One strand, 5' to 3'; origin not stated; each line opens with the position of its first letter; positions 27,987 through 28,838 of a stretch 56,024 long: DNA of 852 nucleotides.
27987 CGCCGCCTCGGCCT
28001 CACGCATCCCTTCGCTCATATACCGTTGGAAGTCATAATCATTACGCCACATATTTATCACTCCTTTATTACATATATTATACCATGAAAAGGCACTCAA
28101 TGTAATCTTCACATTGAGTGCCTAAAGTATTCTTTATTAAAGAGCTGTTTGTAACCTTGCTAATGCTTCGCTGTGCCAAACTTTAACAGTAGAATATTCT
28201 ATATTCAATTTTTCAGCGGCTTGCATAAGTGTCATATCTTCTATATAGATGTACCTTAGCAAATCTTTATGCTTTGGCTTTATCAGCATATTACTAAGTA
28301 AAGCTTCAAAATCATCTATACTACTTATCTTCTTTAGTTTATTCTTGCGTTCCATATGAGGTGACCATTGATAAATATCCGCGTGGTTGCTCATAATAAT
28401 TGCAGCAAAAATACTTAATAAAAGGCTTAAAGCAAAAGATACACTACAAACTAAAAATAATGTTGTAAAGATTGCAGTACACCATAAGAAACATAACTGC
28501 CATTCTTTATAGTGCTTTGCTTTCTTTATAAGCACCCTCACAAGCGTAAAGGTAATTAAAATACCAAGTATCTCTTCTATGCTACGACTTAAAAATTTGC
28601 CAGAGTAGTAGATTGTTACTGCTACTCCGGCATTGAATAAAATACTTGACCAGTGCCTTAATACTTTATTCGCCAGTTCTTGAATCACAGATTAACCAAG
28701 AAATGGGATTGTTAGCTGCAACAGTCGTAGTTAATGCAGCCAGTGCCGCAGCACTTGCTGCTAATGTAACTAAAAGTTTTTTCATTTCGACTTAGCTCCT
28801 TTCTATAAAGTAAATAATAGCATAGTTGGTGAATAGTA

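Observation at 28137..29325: Post-endolysin cassette: polytopic membrane protein, 39-aa secreted pre-peptide, membrane-tethered HTH; candidate peptide-signalling or immunity module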

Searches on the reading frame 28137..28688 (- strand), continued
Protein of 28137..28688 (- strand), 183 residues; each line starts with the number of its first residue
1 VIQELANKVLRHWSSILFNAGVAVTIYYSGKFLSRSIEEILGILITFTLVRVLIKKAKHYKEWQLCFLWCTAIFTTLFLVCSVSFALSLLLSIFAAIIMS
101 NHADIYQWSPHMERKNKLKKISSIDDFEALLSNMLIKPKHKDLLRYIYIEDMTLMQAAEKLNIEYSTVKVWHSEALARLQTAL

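Call 60: find_related_loci(query=A3, collection=viral_contigs, flank=3500)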
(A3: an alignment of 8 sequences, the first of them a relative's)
Query A3 (183 aa) in viral_contigs; peptide patterns used: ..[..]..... (x = any residue, [..] = any of these).
22 stretches matched a pattern, but none encodes a relative of the query by tblastn (E <= 1e-3).

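Call 61: find_encoding_contigs(protein=P0006, flank=3000, max_places=2)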
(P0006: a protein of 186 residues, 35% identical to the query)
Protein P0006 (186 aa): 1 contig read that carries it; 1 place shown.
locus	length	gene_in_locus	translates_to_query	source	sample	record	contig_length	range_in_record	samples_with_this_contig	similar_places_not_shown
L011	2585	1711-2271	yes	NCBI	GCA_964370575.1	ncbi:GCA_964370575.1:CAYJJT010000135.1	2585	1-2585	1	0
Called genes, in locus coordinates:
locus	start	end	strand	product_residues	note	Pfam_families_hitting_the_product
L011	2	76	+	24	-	?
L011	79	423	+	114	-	PF09682:Phage_holin_6_1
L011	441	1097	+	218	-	-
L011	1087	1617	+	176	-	-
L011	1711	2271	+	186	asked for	PF04647:AgrB (weak), PF04545:Sigma70_r4 (weak)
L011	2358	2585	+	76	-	?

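Call 62: find_encoding_contigs(protein=P0112, flank=6000, max_places=2)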
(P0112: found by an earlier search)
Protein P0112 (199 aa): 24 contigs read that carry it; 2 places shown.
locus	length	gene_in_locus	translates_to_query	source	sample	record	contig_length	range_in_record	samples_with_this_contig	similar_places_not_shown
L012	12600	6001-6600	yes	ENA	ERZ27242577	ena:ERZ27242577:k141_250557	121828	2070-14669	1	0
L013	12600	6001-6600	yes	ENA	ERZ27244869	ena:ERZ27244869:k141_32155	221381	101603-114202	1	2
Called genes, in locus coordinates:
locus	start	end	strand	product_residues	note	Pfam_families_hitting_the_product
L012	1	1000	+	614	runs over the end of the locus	PF07693:KAP_NTPase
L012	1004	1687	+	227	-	PF28083:QatB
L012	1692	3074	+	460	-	PF06508:QueC (faint)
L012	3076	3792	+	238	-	PF01026:TatD_DNase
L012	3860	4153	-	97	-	-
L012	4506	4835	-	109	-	PF01381:HTH_3, PF12844:HTH_19 (weak)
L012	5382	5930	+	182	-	-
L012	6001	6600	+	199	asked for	-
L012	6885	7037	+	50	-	-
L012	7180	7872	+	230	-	PF10502:Peptidase_S26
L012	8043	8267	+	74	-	-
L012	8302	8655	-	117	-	-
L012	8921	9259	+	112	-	PF13560:HTH_31, PF12844:HTH_19, PF01381:HTH_3, PF13443:HTH_26 (faint)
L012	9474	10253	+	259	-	PF17774:YlmH_RBD, PF01479:S4 (weak)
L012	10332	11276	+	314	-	PF01544:CorA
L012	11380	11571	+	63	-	PF04070:DUF378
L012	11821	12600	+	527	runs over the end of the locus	PF00005:ABC_tran, PF13304:AAA_21 (faint), PF12848:ABC_tran_Xtn, PF00005:ABC_tran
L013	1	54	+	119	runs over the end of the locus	-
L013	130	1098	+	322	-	PF18144:SMODS, PF21654:DncV-like_NTFase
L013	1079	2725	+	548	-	PF14461:Prok-E2_B, PF00899:ThiF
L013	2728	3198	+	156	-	PF14464:Prok-JAB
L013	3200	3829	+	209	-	PF18153:Cap15_CD_rec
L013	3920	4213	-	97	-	-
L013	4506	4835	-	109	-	PF01381:HTH_3, PF12844:HTH_19 (weak)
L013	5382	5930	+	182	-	-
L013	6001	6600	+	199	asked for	-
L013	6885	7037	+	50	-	-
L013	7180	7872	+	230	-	PF10502:Peptidase_S26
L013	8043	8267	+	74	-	-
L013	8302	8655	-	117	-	-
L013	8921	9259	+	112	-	PF13560:HTH_31, PF12844:HTH_19, PF01381:HTH_3, PF13443:HTH_26 (faint)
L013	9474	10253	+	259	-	PF17774:YlmH_RBD, PF01479:S4 (weak)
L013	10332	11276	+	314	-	PF01544:CorA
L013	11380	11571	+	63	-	PF04070:DUF378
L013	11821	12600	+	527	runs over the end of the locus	PF00005:ABC_tran, PF13304:AAA_21 (faint), PF12848:ABC_tran_Xtn, PF00005:ABC_tran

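Call 63: find_encoding_contigs(protein=P0007, flank=3000, max_places=2)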
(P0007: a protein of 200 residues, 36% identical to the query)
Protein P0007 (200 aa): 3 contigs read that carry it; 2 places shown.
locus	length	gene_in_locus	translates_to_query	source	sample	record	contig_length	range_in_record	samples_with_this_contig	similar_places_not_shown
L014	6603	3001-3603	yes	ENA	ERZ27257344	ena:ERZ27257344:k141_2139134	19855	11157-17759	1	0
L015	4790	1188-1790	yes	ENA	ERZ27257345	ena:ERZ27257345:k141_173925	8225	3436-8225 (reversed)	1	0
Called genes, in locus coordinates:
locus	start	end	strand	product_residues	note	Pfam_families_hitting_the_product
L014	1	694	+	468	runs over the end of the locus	-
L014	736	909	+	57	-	-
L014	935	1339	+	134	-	-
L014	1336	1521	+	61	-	-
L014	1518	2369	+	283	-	PF23472:LysM2_CERK1_LYK3_4_5 (faint), PF23473:LysM3_LYK4_5 (faint), PF01476:LysM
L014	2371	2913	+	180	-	-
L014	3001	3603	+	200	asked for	-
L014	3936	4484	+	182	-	-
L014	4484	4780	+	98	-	-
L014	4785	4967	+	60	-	-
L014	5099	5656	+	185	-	-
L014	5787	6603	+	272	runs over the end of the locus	-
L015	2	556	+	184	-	?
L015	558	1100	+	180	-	-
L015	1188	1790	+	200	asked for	-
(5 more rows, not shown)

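Call 66: search_protein_families(library=padloc, proteins=[window:28137-28688:-, P0112, L012:5382-5927:+, P0099, L007:4369-4920:+, P0085, L004:4379-4933:+, L012:6885-7034:+, L012:4506-4832:-], max_evalue=0.01)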
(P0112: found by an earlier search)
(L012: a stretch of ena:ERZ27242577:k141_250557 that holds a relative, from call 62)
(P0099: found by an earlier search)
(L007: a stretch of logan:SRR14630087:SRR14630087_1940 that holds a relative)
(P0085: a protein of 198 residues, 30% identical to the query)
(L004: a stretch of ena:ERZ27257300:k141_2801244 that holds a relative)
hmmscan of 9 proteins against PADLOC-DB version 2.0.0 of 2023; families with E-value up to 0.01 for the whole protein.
window:28137-28688:- (183 aa): 0 families

P0112 (199 aa): 0 families

L012:5382-5927:+ (182 aa): 0 families

P0099 (190 aa): 0 families

L007:4369-4920:+ (184 aa): 0 families

P0085 (198 aa): 0 families

L004:4379-4933:+ (185 aa): 0 families

L012:6885-7034:+ (50 aa): 0 families

L012:4506-4832:- (108 aa): 13 families
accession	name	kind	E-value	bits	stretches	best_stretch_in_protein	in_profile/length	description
PDLC03945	RmrA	-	3.4e-10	37.6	1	2-74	6-77/394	-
PDLC04142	capH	-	1.9e-08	33.3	1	2-101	10-99/103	capH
PDLC03954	RmrA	-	8.3e-08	29.5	1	2-68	14-80/380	-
PDLC02926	HTH_VI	-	2.2e-07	29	1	3-85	6-87/92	-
PDLC03951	RmrA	-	8.3e-07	26.3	1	1-62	11-70/400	-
PDLC03947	RmrA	-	8.4e-07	26.1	1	1-68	14-81/383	-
PDLC03952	RmrA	-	9.7e-07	25.9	1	1-63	25-87/395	-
PDLC03949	RmrA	-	3.8e-06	24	1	2-64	6-68/363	-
PDLC03948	RmrA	-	1.5e-05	22.1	1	1-68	11-78/397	-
PDLC03944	RmrA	-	2.5e-05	21.5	1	1-64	9-72/384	-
PDLC03950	RmrA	-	0.00045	17.3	1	2-71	6-75/369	-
PDLC03671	Control_protein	-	0.002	16.3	1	14-66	30-82/84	control protein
PDLC03664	Control_protein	-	0.0052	15.2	1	2-50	17-65/74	control protein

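Call 69: find_related_loci(query=A3, collection=genome_contigs, flank=3000)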
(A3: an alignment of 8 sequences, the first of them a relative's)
Query A3 (183 aa) in genome_contigs; peptide patterns used: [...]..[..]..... (x = any residue, [..] = any of these).
28 stretches matched a pattern, but none encodes a relative of the query by tblastn (E <= 1e-3).

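Call 70: find_related_loci(query=P0112, collection=genome_contigs, flank=3000)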
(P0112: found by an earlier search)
Query P0112 (199 aa) in genome_contigs; peptide patterns used: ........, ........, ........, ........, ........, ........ (x = any residue, [..] = any of these).
154 stretches matched a pattern; 1 encode a relative of the query (tblastn E <= 1e-3); 1 distinct loci.
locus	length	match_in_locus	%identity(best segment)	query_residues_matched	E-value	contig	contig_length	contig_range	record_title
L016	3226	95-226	100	156-199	3e-25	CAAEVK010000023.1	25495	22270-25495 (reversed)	MAG TPA_asm: Clostridia bacterium, isolate HGM13623, WGS project CAAEVK010000000 data, contig: ERS608607_34_k95_35552, w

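Call 71: find_related_loci(query=A3, collection=metagenome_contigs, flank=2500)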
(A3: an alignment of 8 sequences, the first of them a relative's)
Query A3 (183 aa) in metagenome_contigs; peptide patterns used: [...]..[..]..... (x = any residue, [..] = any of these).
54 stretches matched a pattern; 3 encode a relative of the query (tblastn E <= 1e-3); 3 distinct loci.
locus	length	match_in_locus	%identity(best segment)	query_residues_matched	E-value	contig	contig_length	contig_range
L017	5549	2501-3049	32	5-168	2e-22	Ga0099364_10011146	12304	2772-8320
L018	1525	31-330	37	11-105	4e-12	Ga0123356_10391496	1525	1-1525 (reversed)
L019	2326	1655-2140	25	14-164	5e-12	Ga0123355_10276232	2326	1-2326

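Call 82: predict_structure(alignment_id=A4)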
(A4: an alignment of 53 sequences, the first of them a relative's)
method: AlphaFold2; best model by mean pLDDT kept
length: 183 residues; sequences in the alignment: 53
mean_pLDDT: 92.5   pTM: 0.71
mean pLDDT of the five models: 92.5, 91.2, 90.7, 90.7, 90.3
residues with pLDDT >= 90: 153; 70-90: 18; 50-70: 12; < 50: 0
segments of 3 or more residues with pLDDT < 50: none
pLDDT, mean of each block of 10 residues (from residue 1): 94 95 98 98 98 92 95 98 98 96 67 68 91 96 95 96 97 94 88
secondary structure, 60 per line:
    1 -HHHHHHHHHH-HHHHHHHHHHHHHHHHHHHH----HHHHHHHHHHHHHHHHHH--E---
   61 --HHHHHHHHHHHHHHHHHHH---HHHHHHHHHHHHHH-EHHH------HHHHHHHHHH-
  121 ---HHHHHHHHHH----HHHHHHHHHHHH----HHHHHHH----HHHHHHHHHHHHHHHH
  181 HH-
elements in order: H2-11 H13-32 H37-54 H63-81 H85-98 H110-119 H124-133 H138-149 H154-160 H165-182

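Call 85: fold_search(model_id=the predicted structure, library=pdb)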
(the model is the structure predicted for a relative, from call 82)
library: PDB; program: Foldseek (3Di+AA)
matches with E <= 10: 288; with E <= 0.001: 0
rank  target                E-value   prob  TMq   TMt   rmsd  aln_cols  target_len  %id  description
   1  7lq4_A                4.9e-03  1.00  0.31  0.30  14.8       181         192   10  Rr (RsiG)2-(c-di-GMP)2-WhiG complex (released 2021-07-14)
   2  4nqw_A                1.8e-02  0.98  0.28  0.34  14.9       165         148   12  Structure of Mycobacterium tuberculosis extracytoplasmic function sigma factor SigK in complex with the cytosolic doma (released 2014-01-22)
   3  6dv9_F                2.6e-02  0.94  0.29  0.30  19.0       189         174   12  Crystal structure of Mycobacterium tuberculosis transcription initiation complex(ECF sigma factor L) containing 5nt RN (released 2019-02-20)
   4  3hug_E                3.1e-02  1.00  0.28  0.67   1.5        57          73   23  Crystal structure of Mycobacterium tuberculosis anti-sigma factor RslA in complex with -35 promoter binding domain of  (released 2010-03-02)
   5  6koq_F                3.4e-02  0.97  0.29  0.36  21.4       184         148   11  Mycobacterium tuberculosis initial transcription complex comprising sigma H and 5'-OH RNA of 10 nt (released 2020-03-11)
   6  3hug_K                3.6e-02  1.00  0.28  0.68   1.6        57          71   23  Crystal structure of Mycobacterium tuberculosis anti-sigma factor RslA in complex with -35 promoter binding domain of  (released 2010-03-02)
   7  5wuq_B                4.0e-02  0.94  0.30  0.35  16.3       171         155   14  Crystal structure of SigW in complex with its anti-sigma RsiW, a zinc binding form (released 2017-03-29)
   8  3hug_A                4.2e-02  1.00  0.29  0.61   7.4        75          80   21  Crystal structure of Mycobacterium tuberculosis anti-sigma factor RslA in complex with -35 promoter binding domain of  (released 2010-03-02)
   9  9a7s_A                4.7e-02  1.00  0.28  0.21   5.4        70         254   26  Integrative model of RPSD-RPOB by crosslinking MS and deep learning (released 2024-09-18)
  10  6kon_F                5.3e-02  0.85  0.29  0.30  20.5       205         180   11  Mycobacterium tuberculosis initial transcription complex comprising sigma H and 5'-OH RNA of 5 nt (released 2020-03-11)
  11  3hug_C                5.9e-02  1.00  0.28  0.64   7.0        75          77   19  Crystal structure of Mycobacterium tuberculosis anti-sigma factor RslA in complex with -35 promoter binding domain of  (released 2010-03-02)
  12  1rp3_E                6.2e-02  0.99  0.29  0.23  17.7       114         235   18  Cocrystal structure of the flagellar sigma/anti-sigma complex, Sigma-28/FlgM (released 2004-04-06)
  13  9m9e_F                6.2e-02  0.87  0.30  0.31  15.0       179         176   16  Structural Basis of Pausing During Transcription Initiation in Mycobacterium tuberculosis (released 2026-01-14)
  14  5wur_A                6.5e-02  0.89  0.30  0.34  16.2       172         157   15  Crystal structure of SigW in complex with its anti-sigma RsiW, an oxdized form (released 2017-03-29)
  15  1rp3_C                7.3e-02  0.98  0.29  0.23  13.7       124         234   17  Cocrystal structure of the flagellar sigma/anti-sigma complex, Sigma-28/FlgM (released 2004-04-06)
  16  3vep_D                7.7e-02  1.00  0.29  0.74   1.5        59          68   20  Crystal structure of SigD4 in complex with its negative regulator RsdA (released 2013-02-13)
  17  3hug_G                7.7e-02  1.00  0.28  0.66   1.6        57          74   23  Crystal structure of Mycobacterium tuberculosis anti-sigma factor RslA in complex with -35 promoter binding domain of  (released 2010-03-02)
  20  3vep_H                9.5e-02  1.00  0.29  0.71   1.5        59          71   20  Crystal structure of SigD4 in complex with its negative regulator RsdA (released 2013-02-13)
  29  8jzt_A                1.3e-01  1.00  0.29  0.87   1.2        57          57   26  The sigF and anti-sigma factor complex (released 2024-10-16)
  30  3vep_A                1.3e-01  1.00  0.29  0.72   1.5        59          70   20  Crystal structure of SigD4 in complex with its negative regulator RsdA (released 2013-02-13)
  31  8jzt_E                1.3e-01  1.00  0.31  0.76   2.8        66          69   26  The sigF and anti-sigma factor complex (released 2024-10-16)
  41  8jzt_C                1.7e-01  1.00  0.29  0.79   1.5        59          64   25  The sigF and anti-sigma factor complex (released 2024-10-16)
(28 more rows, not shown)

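Call 96: search_protein_families(library=pfam, proteins=[P0099, P0112, P0085, L017:2501-3100:+], max_evalue=10)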
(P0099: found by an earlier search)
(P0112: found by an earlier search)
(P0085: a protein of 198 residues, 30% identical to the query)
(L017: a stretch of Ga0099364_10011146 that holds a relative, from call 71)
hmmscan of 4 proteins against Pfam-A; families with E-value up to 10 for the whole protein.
P0099 (190 aa): 2 families
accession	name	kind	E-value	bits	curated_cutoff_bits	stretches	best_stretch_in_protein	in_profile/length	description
PF04647.20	AgrB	-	2.3e-06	27.5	23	1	4-87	22-103/185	Accessory gene regulator B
PF09843.14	DUF2070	-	0.032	13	30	1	12-132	84-208/561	Predicted membrane protein (DUF2070)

P0112 (199 aa): 1 family
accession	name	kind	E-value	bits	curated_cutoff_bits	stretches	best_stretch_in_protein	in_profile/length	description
PF04647.20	AgrB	-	0.0003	20.6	23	1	13-132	29-147/185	Accessory gene regulator B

P0085 (198 aa): 2 families
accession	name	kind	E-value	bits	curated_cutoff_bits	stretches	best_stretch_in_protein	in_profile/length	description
PF04647.20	AgrB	-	1.7e-06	28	23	1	12-95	26-107/185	Accessory gene regulator B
PF21650.2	DnaG_cat_HB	-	0.062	13.8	27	1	126-168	9-47/63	DNA primase DnaG, catalytic core, helical bundle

L017:2501-3100:+ (200 aa): 4 families
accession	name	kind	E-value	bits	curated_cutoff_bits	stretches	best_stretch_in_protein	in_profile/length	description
PF04545.22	Sigma70_r4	-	4.3e-05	23.4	24.1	1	152-186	6-40/50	Sigma-70, region 4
PF08281.18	Sigma70_r4_2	-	0.001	19.1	25.7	1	153-179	13-39/54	Sigma-70, region 4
PF04647.20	AgrB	-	0.015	15.1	23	1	13-90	29-106/185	Accessory gene regulator B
PF13744.12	HTH_37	-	0.13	12.5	27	1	149-186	14-51/80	Helix-turn-helix domain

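Call 97: find_encoding_contigs(protein=P0021, flank=2500, max_places=1)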
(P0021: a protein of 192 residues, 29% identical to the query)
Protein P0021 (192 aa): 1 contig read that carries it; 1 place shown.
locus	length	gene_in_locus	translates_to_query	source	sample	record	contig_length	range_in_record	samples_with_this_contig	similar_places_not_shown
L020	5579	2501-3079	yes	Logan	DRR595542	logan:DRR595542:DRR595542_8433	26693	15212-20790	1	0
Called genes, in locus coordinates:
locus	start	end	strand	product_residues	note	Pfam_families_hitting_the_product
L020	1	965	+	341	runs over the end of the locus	-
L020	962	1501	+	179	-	-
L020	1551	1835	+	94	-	PF10779:XhlA (weak)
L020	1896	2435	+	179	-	-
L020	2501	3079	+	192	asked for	-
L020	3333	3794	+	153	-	-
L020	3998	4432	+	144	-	PF25223:DUF7841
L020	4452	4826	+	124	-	-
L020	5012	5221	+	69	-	-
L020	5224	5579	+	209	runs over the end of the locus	PF05951:Peptidase_M15_2 (weak), PF08291:Peptidase_M15_3, PF01471:PG_binding_1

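Call 98: find_encoding_contigs(protein=P0018, flank=2500, max_places=1)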
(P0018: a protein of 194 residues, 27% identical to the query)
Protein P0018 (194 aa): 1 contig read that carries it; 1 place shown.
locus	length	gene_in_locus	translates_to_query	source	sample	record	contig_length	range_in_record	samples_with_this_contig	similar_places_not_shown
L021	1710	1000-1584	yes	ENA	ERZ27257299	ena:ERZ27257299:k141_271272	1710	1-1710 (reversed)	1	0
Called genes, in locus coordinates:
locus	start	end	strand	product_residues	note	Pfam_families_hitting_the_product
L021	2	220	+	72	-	?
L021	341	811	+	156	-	-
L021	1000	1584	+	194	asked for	-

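Call 99: find_encoding_contigs(protein=P0041, flank=2500, max_places=1)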
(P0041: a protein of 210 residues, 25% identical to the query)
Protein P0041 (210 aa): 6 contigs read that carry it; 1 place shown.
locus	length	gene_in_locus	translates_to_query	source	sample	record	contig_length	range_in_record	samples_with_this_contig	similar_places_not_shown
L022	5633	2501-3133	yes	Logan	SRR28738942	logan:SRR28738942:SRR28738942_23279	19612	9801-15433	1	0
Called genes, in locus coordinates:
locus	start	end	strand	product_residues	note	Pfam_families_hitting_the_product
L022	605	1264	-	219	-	PF01381:HTH_3 (weak), PF00717:Peptidase_S24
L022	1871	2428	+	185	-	-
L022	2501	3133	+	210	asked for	PF04647:AgrB (weak)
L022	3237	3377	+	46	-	-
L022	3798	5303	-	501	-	PF01946:Thi4 (weak), PF01266:DAO, PF13450:NAD_binding_8 (weak), PF00355:Rieske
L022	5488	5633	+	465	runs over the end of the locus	PF02127:Peptidase_M18, PF05343:Peptidase_M42 (faint)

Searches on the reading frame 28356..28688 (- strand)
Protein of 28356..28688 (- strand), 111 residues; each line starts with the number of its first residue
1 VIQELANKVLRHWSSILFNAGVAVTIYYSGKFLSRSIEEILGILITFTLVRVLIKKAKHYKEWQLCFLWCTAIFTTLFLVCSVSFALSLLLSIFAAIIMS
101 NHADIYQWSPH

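Call 96: search_protein_families(library=pfam, proteins=[window:28356-28688:-], max_evalue=10)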
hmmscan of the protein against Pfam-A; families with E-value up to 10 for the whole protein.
seq(111 aa): 3 families
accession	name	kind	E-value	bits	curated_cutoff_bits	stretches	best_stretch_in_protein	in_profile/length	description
PF20349.3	DUF6644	-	0.0021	18.6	27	1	14-73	78-136/155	Family of unknown function (DUF6644)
PF12679.13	ABC2_membrane_2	-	0.11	12.2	27.2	1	28-95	113-178/283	ABC-2 family transporter protein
PF14264.12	Glucos_trans_II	-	0.26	10.8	30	2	73-106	90-123/317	Glucosyl transferase GtrII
